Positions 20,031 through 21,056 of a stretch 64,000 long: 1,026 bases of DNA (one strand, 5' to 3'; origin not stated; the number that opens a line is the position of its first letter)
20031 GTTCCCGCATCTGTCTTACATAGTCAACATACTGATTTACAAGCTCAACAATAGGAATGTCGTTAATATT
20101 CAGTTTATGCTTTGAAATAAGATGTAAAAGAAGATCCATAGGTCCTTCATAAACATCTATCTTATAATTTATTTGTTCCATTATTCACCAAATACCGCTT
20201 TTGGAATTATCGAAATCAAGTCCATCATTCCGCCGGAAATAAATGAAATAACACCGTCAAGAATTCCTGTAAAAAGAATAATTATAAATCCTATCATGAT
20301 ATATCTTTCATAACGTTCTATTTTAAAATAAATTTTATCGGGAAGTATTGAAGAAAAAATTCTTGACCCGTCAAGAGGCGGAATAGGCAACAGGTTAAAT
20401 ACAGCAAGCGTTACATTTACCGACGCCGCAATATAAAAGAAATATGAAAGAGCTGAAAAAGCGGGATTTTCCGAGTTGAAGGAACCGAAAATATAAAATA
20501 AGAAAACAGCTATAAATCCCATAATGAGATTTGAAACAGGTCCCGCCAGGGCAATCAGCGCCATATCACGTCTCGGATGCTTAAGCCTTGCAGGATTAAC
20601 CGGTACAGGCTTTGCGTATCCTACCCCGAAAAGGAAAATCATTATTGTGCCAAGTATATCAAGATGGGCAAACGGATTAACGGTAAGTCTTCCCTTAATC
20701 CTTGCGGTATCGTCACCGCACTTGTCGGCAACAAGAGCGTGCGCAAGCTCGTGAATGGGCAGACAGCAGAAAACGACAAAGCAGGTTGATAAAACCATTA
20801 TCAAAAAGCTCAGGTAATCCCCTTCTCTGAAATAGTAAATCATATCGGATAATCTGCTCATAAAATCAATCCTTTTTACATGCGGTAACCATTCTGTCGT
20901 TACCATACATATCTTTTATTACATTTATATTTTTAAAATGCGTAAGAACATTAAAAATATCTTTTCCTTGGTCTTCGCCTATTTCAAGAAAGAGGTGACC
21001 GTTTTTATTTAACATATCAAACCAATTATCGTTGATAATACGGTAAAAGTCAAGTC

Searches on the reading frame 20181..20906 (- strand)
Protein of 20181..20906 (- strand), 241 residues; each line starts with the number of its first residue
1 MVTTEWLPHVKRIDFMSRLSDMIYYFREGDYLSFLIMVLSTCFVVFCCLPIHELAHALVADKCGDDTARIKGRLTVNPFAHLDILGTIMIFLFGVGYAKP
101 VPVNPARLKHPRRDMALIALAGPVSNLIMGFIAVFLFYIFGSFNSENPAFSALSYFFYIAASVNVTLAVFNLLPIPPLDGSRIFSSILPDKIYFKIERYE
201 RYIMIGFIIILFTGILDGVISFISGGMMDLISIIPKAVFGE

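Call 93: search_protein_families(library=ncbifam, proteins=[window:20181-20906:-], max_evalue=0.001)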
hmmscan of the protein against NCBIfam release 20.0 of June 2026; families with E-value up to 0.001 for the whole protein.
window:20181-20906:- (241 aa): 2 families
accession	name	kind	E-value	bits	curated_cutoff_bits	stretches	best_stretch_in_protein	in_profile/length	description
TIGR00054.1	TIGR00054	equivalog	9.7e-08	31.3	147.55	1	149-190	341-382/421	RIP metalloprotease RseP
NF041824.1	daptide_HExxH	equivalog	1e-05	24.9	300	0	112-181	216-277/379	daptide biosynthesis intramembrane metalloprotease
